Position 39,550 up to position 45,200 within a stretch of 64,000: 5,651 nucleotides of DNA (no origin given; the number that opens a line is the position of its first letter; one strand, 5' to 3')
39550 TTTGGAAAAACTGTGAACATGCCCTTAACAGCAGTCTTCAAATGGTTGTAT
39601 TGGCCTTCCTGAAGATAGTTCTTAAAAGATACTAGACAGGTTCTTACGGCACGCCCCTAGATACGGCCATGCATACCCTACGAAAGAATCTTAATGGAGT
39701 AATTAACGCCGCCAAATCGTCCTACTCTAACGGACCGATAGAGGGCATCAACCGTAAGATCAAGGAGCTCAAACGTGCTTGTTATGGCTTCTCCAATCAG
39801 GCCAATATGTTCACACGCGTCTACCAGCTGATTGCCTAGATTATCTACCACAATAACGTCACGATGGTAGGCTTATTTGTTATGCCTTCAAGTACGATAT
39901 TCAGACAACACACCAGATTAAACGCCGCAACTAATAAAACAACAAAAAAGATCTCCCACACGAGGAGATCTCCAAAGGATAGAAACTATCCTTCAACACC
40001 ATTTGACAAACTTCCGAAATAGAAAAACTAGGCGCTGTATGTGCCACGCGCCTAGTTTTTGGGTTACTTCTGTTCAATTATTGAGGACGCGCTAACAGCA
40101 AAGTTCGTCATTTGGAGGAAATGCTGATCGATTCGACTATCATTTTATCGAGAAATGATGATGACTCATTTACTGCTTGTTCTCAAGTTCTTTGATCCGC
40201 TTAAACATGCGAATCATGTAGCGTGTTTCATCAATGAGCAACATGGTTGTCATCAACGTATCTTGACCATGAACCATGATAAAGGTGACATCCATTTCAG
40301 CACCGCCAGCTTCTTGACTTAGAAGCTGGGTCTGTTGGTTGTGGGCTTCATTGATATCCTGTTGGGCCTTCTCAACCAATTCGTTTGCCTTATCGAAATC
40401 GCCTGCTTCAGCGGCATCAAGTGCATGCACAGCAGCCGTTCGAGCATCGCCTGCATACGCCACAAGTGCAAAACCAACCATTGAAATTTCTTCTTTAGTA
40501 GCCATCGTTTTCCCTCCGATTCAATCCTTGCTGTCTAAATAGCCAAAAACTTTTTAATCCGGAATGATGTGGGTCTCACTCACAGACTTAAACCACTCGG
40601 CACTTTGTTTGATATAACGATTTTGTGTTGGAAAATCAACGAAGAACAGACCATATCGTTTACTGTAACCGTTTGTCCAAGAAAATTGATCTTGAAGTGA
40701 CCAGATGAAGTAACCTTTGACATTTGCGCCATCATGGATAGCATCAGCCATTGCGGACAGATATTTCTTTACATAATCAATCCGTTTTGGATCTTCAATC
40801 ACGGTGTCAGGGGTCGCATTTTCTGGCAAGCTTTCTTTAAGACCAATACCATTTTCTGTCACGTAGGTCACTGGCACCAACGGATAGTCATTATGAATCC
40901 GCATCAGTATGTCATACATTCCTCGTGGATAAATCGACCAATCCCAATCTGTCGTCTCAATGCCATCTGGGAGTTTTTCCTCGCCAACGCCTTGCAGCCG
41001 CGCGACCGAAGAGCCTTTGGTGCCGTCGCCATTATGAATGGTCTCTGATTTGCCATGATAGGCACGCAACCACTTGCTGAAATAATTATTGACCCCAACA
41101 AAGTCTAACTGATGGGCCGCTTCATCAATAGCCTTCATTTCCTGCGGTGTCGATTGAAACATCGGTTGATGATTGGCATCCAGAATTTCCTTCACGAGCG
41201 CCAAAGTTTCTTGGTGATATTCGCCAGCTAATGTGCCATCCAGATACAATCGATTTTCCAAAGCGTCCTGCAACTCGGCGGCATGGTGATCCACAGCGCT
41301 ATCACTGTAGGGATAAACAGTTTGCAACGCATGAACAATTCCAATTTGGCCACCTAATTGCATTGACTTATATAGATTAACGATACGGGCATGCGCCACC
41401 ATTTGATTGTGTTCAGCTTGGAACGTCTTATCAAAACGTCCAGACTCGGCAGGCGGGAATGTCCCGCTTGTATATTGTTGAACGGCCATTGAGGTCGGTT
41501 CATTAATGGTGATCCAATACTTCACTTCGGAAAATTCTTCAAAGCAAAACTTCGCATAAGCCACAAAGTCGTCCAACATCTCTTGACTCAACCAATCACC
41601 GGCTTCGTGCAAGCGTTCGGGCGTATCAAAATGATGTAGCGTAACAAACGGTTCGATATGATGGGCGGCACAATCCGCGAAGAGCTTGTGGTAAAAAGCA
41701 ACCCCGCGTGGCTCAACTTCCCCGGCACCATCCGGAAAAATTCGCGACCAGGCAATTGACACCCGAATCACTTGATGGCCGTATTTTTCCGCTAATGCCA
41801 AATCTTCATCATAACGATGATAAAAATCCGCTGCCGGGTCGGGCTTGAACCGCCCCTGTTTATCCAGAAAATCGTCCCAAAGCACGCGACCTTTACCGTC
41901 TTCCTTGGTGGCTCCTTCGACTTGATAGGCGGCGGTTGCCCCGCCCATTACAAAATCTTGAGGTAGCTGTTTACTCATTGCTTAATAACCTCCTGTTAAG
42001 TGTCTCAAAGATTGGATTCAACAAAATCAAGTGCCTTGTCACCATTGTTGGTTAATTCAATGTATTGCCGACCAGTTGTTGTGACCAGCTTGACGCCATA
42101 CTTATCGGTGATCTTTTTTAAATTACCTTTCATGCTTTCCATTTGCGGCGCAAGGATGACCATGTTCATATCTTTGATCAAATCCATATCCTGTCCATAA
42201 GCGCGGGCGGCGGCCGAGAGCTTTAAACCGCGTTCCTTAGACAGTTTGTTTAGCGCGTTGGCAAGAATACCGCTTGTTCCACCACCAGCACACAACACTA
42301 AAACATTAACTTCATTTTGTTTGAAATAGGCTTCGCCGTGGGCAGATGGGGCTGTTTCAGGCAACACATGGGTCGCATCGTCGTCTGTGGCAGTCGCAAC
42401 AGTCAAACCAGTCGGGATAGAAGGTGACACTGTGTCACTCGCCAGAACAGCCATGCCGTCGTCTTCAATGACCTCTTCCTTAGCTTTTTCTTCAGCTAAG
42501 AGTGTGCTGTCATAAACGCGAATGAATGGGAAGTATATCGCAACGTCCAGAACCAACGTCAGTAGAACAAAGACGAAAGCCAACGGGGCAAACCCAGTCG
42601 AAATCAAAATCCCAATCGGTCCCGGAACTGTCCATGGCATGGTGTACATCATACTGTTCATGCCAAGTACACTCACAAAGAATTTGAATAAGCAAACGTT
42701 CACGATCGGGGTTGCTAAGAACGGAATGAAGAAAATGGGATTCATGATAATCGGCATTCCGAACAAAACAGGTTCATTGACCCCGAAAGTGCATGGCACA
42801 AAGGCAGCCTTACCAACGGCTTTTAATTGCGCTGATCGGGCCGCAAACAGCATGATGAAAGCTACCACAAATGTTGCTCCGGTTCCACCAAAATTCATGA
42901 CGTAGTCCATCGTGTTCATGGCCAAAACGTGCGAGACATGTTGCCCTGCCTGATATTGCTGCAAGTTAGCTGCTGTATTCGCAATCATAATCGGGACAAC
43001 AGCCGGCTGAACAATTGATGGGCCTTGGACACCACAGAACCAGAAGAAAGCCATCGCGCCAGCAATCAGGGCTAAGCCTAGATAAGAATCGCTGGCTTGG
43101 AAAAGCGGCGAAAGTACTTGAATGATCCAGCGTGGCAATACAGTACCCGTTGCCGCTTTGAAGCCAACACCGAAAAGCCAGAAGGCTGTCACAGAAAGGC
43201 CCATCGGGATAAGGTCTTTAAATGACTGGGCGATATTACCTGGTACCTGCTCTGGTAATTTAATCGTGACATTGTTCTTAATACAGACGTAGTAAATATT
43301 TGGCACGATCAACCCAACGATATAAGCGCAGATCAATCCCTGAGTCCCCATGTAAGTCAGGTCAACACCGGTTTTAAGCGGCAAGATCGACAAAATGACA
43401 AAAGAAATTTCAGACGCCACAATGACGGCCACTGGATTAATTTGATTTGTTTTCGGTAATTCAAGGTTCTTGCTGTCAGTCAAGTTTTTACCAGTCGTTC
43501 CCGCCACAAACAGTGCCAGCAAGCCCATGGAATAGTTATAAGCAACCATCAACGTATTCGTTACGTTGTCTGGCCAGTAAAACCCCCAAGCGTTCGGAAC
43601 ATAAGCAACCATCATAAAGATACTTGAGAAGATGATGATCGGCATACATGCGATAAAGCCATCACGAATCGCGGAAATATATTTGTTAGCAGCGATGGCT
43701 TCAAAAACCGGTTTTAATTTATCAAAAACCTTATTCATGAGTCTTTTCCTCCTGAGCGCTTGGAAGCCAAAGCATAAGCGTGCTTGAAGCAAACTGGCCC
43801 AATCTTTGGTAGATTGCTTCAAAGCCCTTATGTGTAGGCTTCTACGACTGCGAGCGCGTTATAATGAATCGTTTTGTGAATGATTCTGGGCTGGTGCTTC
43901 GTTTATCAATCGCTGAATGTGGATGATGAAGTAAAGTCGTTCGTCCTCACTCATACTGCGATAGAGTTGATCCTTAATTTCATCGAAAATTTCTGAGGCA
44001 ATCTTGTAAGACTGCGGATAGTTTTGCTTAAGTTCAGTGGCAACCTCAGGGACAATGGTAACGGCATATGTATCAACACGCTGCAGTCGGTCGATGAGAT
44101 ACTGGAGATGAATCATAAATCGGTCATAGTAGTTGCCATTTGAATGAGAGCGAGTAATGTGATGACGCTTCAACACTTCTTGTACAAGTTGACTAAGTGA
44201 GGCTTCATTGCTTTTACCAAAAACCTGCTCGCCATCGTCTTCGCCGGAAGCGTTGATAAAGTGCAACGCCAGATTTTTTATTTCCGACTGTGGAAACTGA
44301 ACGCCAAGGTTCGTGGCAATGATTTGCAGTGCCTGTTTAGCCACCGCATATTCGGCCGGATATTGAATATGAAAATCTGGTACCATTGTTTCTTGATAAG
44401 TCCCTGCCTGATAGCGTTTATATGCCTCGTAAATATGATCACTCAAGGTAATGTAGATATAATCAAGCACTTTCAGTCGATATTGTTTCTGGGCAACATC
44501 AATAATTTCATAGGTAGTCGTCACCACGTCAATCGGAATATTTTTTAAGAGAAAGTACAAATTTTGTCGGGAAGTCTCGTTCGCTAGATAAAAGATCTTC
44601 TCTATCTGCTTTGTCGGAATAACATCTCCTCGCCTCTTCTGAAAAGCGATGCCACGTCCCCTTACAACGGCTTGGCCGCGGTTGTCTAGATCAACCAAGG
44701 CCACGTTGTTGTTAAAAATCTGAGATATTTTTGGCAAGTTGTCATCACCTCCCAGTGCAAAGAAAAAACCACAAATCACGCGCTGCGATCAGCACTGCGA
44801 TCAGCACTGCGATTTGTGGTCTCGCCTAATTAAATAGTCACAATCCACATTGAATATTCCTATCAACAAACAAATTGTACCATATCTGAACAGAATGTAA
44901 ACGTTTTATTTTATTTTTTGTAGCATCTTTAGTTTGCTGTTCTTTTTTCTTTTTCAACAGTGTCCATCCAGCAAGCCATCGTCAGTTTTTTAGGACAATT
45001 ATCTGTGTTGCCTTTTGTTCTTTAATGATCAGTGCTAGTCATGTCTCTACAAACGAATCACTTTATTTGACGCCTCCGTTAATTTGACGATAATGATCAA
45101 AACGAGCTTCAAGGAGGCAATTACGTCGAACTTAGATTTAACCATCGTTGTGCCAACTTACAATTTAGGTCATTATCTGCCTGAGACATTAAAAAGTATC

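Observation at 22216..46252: Concentration of dairy-niche adaptive cargo on one mobile backbone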

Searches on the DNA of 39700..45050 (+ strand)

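Call 30: search_dna_similar(query=window:39700-45050:+, collection=plasmids, mode=near, max_rows=60)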
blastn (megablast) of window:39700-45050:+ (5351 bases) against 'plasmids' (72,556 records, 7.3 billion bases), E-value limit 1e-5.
Records with a match: 182; places in all: 223; records where one place covers at least 80% of the query: 29.
Best place of each record, by identity: >=99% 122; 95-99% 56; 90-95% 2; 80-90% 2.
By first word of the organism name: Lactiplantibacillus 68; Lacticaseibacillus 38; Pediococcus 20; Levilactobacillus 10; Lactobacillus 8; Lactococcus 7; Loigolactobacillus 6; Secundilactobacillus 5; Companilactobacillus 4; Limosilactobacillus 4; and 6 more.
By predicted mobility (MOB-suite, as given by PLSDB): mobilizable 142; non-mobilizable 21; conjugative 19.
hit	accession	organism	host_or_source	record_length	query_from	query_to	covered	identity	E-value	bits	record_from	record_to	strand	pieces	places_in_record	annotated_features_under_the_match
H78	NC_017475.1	Lacticaseibacillus paracasei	traditional dairy products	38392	1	5351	100%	100.0%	0e+0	9877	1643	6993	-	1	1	lactose-specific PTS transporter subunit EIIC | lacG: 6-phospho-beta-galactosidase | lacT: transcription antiterminator LacT | PTS lactose/cellobiose transporter subunit IIA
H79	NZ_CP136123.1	Lacticaseibacillus paracasei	human,blood culture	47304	1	5351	100%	99.5%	0e+0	9737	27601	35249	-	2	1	lactose-specific PTS transporter subunit EIIC | IS66 family transposase | lacG: 6-phospho-beta-galactosidase | lacT: transcription antiterminator LacT | tnpB: IS66 family insertion sequence element accessory protein TnpB | and 2 other names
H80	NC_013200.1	Lacticaseibacillus rhamnosus Lc 705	-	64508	1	5351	100%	99.5%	0e+0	9708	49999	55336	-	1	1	lactose-specific PTS transporter subunit EIIC | lacG: 6-phospho-beta-galactosidase | lacT: transcription antiterminator LacT | PTS lactose/cellobiose transporter subunit IIA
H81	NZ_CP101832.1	Lacticaseibacillus paracasei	Purified bacteria,koumiss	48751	1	5351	100%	99.4%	0e+0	9697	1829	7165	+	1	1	lactose-specific PTS transporter subunit EIIC | lacG: 6-phospho-beta-galactosidase | lacT: transcription antiterminator LacT | PTS lactose/cellobiose transporter subunit IIA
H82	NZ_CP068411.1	Lacticaseibacillus paracasei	organism,fermented milk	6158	1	5351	100%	99.4%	0e+0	9697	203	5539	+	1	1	lactose-specific PTS transporter subunit EIIC | lacG: 6-phospho-beta-galactosidase | lacT: transcription antiterminator LacT | PTS lactose/cellobiose transporter subunit IIA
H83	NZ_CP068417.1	Lacticaseibacillus paracasei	organism,fermented milk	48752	1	5351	100%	99.4%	0e+0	9697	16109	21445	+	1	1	lactose-specific PTS transporter subunit EIIC | lacG: 6-phospho-beta-galactosidase | lacT: transcription antiterminator LacT | PTS lactose/cellobiose transporter subunit IIA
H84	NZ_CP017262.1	Lacticaseibacillus paracasei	cell culture,cheese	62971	1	5351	100%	99.4%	0e+0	9688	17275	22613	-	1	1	lactose-specific PTS transporter subunit EIIC | lacG: 6-phospho-beta-galactosidase | lacT: transcription antiterminator LacT | PTS lactose/cellobiose transporter subunit IIA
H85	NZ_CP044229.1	Lacticaseibacillus rhamnosus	Homo sapiens,cell culture,intestinal ...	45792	1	5351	100%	99.4%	0e+0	9686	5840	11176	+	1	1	lactose-specific PTS transporter subunit EIIC | lacG: 6-phospho-beta-galactosidase | lacT: transcription antiterminator LacT | PTS lactose/cellobiose transporter subunit IIA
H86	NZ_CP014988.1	Lacticaseibacillus paracasei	Plate culture,beef from cattle ...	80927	1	5351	100%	99.4%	0e+0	9686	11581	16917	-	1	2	lactose-specific PTS transporter subunit EIIC | lacG: 6-phospho-beta-galactosidase | lacT: transcription antiterminator LacT | PTS lactose/cellobiose transporter subunit IIA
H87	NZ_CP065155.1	Lacticaseibacillus paracasei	organism,Tibetan kefir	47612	1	5351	100%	99.4%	0e+0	9686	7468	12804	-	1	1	lactose-specific PTS transporter subunit EIIC | lacG: 6-phospho-beta-galactosidase | lacT: transcription antiterminator LacT | PTS lactose/cellobiose transporter subunit IIA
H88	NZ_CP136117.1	Lacticaseibacillus rhamnosus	human,blood (terminal ileitis)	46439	1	5351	100%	99.4%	0e+0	9686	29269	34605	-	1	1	lactose-specific PTS transporter subunit EIIC | lacG: 6-phospho-beta-galactosidase | lacT: transcription antiterminator LacT | PTS lactose/cellobiose transporter subunit IIA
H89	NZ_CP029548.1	Lacticaseibacillus paracasei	bacterial culture,cheese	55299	1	5351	100%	99.4%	0e+0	9681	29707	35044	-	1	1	lactose-specific PTS transporter subunit EIIC | lacG: 6-phospho-beta-galactosidase | lacT: transcription antiterminator LacT | PTS lactose/cellobiose transporter subunit IIA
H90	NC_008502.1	Lacticaseibacillus paracasei ATCC 334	-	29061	1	5351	100%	99.4%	0e+0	9681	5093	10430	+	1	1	lactose-specific PTS transporter subunit EIIC | lacG: 6-phospho-beta-galactosidase | lacT: transcription antiterminator LacT | PTS lactose/cellobiose transporter subunit IIA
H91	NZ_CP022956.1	Lacticaseibacillus paracasei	cell cuture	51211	1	5351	100%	99.4%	0e+0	9681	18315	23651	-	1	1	lactose-specific PTS transporter subunit EIIC | lacG: 6-phospho-beta-galactosidase | lacT: transcription antiterminator LacT | PTS lactose/cellobiose transporter subunit IIA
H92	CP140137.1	Lacticaseibacillus casei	Homo sapiens,whole organism,mother milk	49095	1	5351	100%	99.4%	0e+0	9681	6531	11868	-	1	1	lactose-specific PTS transporter subunit EIIC | lacG: 6-phospho-beta-galactosidase | lacT: transcription antiterminator LacT | PTS lactose/cellobiose transporter subunit IIA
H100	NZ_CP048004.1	Lacticaseibacillus paracasei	Canine,Single cell,Canine feces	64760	218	5351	96%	99.6%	0e+0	9363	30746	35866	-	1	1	lactose-specific PTS transporter subunit EIIC | lacG: 6-phospho-beta-galactosidase | lacT: transcription antiterminator LacT | PTS lactose/cellobiose transporter subunit IIA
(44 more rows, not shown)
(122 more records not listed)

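Call 53: get_annotated_region(hit=H90, flank=3500)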
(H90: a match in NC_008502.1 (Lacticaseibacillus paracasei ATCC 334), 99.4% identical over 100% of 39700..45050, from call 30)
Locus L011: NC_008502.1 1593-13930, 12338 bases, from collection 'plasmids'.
description: Lacticaseibacillus paracasei ATCC 334 plasmid 1, complete sequence
organism: Lacticaseibacillus paracasei ATCC 334 (NCBI taxid 321967)
taxonomy: Bacteria; Bacillota; Bacilli; Lactobacillales; Lactobacillaceae; Lacticaseibacillus; Lacticaseibacillus paracasei; Lacticaseibacillus paracasei ATCC 334
host: -; source: -; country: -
typing (MOB-suite, as given by PLSDB): mobilizable; replicon rep_cluster_731,rep_cluster_731; relaxase MOBQ
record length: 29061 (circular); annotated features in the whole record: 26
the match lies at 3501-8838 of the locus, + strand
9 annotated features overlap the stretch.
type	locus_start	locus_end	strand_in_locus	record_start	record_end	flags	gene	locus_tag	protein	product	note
CDS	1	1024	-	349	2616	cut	-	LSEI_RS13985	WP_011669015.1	heavy metal translocating P-type ATPase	GO:0006825 - copper ion transport [Evidence IEA]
CDS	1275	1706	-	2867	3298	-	-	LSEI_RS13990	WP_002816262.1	CopY/TcrY family copper transport repressor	GO:0006825 - copper ion transport [Evidence IEA]; GO:0006355 - regulation of DNA-templated transcription [Evidence IEA]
CDS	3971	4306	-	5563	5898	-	-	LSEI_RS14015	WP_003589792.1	PTS lactose/cellobiose transporter subunit IIA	-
CDS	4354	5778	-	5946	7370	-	lacG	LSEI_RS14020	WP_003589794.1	6-phospho-beta-galactosidase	GO:0006012 - galactose metabolic process [Evidence IEA]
CDS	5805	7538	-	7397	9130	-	-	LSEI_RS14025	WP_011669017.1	lactose-specific PTS transporter subunit EIIC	GO:0009401 - phosphoenolpyruvate-dependent sugar phosphotransferase system [Evidence IEA]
CDS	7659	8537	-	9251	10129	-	lacT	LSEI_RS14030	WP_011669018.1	transcription antiterminator LacT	GO:0045893 - positive regulation of DNA-templated transcription [Evidence IEA]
CDS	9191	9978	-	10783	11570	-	-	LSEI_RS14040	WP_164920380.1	IS5 family transposase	-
CDS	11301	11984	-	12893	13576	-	-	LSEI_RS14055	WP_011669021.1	IS6 family transposase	-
CDS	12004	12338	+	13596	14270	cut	-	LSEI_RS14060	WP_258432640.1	nitroreductase family protein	-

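Call 54: get_annotated_region(hit=H84, flank=3500)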
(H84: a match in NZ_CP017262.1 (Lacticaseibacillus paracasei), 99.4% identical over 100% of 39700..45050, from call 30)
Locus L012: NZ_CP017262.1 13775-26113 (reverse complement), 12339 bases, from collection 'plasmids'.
description: Lacticaseibacillus paracasei strain FAM18149 plasmid pFAM18149.21, complete sequence
organism: Lacticaseibacillus paracasei (NCBI taxid 1597)
taxonomy: Bacteria; Bacillota; Bacilli; Lactobacillales; Lactobacillaceae; Lacticaseibacillus; Lacticaseibacillus paracasei
host: -; source: cell culture,cheese; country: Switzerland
typing (MOB-suite, as given by PLSDB): mobilizable; relaxase MOBP
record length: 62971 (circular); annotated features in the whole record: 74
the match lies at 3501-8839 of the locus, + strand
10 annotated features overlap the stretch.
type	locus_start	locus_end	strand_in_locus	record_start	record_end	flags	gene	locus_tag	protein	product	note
CDS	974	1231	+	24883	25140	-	-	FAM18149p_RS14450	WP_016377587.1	hypothetical protein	-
CDS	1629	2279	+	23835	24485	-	-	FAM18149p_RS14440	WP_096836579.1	recombinase family protein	GO:0006310 - DNA recombination [Evidence IEA]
CDS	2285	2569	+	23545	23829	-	-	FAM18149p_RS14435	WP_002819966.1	BRCT domain-containing protein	-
CDS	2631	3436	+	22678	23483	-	-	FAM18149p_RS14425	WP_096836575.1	IS5 family transposase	-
CDS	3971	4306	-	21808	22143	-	-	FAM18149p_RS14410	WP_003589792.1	PTS lactose/cellobiose transporter subunit IIA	-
CDS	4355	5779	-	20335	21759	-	lacG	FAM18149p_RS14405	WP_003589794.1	6-phospho-beta-galactosidase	GO:0006012 - galactose metabolic process [Evidence IEA]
CDS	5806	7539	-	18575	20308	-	-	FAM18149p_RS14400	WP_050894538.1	lactose-specific PTS transporter subunit EIIC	GO:0009401 - phosphoenolpyruvate-dependent sugar phosphotransferase system [Evidence IEA]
CDS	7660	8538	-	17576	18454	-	lacT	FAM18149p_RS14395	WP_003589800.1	transcription antiterminator LacT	GO:0045893 - positive regulation of DNA-templated transcription [Evidence IEA]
CDS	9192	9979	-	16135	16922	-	-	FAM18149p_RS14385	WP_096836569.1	IS5 family transposase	-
CDS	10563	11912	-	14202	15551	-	-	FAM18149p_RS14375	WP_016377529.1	FAD-dependent oxidoreductase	-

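Call 55: get_annotated_region(hit=H100, flank=3500)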
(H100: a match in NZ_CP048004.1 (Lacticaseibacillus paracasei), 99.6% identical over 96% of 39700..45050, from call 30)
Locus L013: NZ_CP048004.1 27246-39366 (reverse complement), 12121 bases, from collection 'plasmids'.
description: Lacticaseibacillus paracasei strain CACC 566 plasmid p1CACC566, complete sequence
organism: Lacticaseibacillus paracasei (NCBI taxid 1597)
taxonomy: Bacteria; Bacillota; Bacilli; Lactobacillales; Lactobacillaceae; Lacticaseibacillus; Lacticaseibacillus paracasei
host: -; source: Canine,Single cell,Canine feces; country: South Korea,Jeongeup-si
typing (MOB-suite, as given by PLSDB): mobilizable; relaxase MOBP
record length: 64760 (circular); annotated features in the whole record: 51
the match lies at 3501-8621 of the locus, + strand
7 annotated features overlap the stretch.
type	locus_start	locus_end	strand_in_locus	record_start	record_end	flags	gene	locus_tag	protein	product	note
CDS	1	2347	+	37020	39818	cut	-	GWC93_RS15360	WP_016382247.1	sigma 54-interacting transcriptional regulator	GO:0006355 - regulation of DNA-templated transcription [Evidence IEA]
CDS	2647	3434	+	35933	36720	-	-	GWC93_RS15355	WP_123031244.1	IS5 family transposase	-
CDS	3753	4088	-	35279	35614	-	-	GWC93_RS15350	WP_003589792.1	PTS lactose/cellobiose transporter subunit IIA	-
CDS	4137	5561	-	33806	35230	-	lacG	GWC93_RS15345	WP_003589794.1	6-phospho-beta-galactosidase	GO:0006012 - galactose metabolic process [Evidence IEA]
CDS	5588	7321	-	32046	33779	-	-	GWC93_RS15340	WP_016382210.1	lactose-specific PTS transporter subunit EIIC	GO:0009401 - phosphoenolpyruvate-dependent sugar phosphotransferase system [Evidence IEA]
CDS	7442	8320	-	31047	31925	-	lacT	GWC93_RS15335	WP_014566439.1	transcription antiterminator LacT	GO:0045893 - positive regulation of DNA-templated transcription [Evidence IEA]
CDS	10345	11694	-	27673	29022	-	-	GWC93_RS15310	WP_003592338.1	FAD-dependent oxidoreductase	-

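Call 56: get_annotated_region(hit=H89, flank=3500)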
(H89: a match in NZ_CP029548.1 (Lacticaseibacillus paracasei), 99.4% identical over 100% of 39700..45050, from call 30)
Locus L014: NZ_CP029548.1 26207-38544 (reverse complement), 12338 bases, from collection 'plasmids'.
description: Lacticaseibacillus paracasei strain EG9 plasmid pEG9B, complete sequence
organism: Lacticaseibacillus paracasei (NCBI taxid 1597)
taxonomy: Bacteria; Bacillota; Bacilli; Lactobacillales; Lactobacillaceae; Lacticaseibacillus; Lacticaseibacillus paracasei
host: -; source: bacterial culture,cheese; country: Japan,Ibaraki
typing (MOB-suite, as given by PLSDB): mobilizable; replicon rep_cluster_196; relaxase MOBP,MOBP
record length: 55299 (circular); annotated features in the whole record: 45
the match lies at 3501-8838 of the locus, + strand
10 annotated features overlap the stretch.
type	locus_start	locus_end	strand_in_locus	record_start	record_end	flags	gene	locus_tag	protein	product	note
CDS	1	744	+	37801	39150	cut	-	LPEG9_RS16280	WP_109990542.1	FAD-dependent oxidoreductase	-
CDS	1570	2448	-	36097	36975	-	-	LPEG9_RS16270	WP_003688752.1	IS3 family transposase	-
CDS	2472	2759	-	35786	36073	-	-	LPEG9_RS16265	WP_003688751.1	transposase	GO:0006313 - DNA transposition [Evidence IEA]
CDS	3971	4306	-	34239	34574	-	-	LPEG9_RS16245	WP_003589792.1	PTS lactose/cellobiose transporter subunit IIA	-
CDS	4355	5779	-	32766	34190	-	lacG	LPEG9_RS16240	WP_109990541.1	6-phospho-beta-galactosidase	GO:0006012 - galactose metabolic process [Evidence IEA]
CDS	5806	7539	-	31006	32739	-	-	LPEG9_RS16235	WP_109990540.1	lactose-specific PTS transporter subunit EIIC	GO:0009401 - phosphoenolpyruvate-dependent sugar phosphotransferase system [Evidence IEA]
CDS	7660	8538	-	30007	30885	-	lacT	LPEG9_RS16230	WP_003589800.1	transcription antiterminator LacT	GO:0045893 - positive regulation of DNA-templated transcription [Evidence IEA]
CDS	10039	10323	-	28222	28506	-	-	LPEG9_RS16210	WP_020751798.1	BRCT domain-containing protein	-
CDS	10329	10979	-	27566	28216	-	-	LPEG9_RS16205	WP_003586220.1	recombinase family protein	GO:0006310 - DNA recombination [Evidence IEA]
CDS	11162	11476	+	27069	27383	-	-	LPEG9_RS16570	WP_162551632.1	hypothetical protein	-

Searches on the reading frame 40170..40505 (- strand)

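Call 18: search_protein_families(library=ncbifam, proteins=[window:40170-40505:-])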
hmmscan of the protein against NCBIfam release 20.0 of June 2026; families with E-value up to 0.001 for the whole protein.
window:40170-40505:- (111 aa): 4 families
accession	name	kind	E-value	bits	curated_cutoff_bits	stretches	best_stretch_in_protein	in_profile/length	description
TIGR00823.1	EIIA-LAC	subfamily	3.9e-44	148.9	136.95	1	5-103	1-99/99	lactose-specific PTS transporter subunit IIA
NF007156.0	PRK09591.1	equivalog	3.4e-24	85.1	144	1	3-105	2-104/105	PTS cellobiose transporter subunit IIA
NF007768.0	PRK10454.1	equivalog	4.4e-21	75.1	148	1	3-105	13-115/116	PTS N,N'-diacetylchitobiose transporter subunit IIA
NF007141.0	PRK09585.1-5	equivalog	0.00013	20.9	352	1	9-83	33-108/370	anhydro-N-acetylmuramic acid kinase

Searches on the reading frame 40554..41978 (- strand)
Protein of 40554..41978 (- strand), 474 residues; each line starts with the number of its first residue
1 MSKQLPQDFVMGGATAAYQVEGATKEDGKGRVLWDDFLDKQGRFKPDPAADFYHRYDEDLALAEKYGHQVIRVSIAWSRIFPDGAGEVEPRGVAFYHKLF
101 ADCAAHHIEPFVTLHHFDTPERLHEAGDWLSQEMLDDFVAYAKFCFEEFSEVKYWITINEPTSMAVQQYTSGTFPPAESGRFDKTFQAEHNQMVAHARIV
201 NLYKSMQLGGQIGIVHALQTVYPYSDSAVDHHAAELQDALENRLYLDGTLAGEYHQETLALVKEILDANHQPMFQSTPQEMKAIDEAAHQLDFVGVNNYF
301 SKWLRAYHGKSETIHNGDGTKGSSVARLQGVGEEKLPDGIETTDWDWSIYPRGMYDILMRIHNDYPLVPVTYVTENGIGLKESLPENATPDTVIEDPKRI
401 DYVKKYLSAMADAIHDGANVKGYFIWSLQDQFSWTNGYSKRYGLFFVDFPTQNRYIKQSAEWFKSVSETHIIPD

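Call 18: search_protein_families(library=ncbifam, proteins=[window:40554-41978:-])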
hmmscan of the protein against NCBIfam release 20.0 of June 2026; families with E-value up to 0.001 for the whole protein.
window:40554-41978:- (474 aa): 8 families
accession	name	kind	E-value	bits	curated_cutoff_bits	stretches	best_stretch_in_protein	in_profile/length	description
TIGR01233.1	lacG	equivalog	3.5e-302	1002.2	561.2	1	2-473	1-472/472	6-phospho-beta-galactosidase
NF010036.0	PRK13511.1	subfamily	1.1e-236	785.8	610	1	1-472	1-468/469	6-phospho-beta-galactosidase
TIGR03356.1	BGL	equivalog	5e-118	394.7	478.5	1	6-463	2-427/427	GH1 family beta-glucosidase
NF007356.0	PRK09852.1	subfamily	7.8e-69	232.6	623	1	4-467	3-466/474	6-phospho-beta-glucosidase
NF007154.0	PRK09589.1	subfamily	1.9e-56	191.8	624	1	4-467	3-469/476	6-phospho-beta-glucosidase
NF007158.0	PRK09593.1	subfamily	6.5e-56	190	639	1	3-467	4-470/478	6-phospho-beta-glucosidase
NF011589.0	PRK15014.1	subfamily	1.1e-50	173.2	686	1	4-466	5-469/477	6-phospho-beta-glucosidase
NF041004.1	Beta_gal_BgaS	equivalog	2.2e-47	161.7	475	2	94-474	129-470/479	beta-galactosidase BgaS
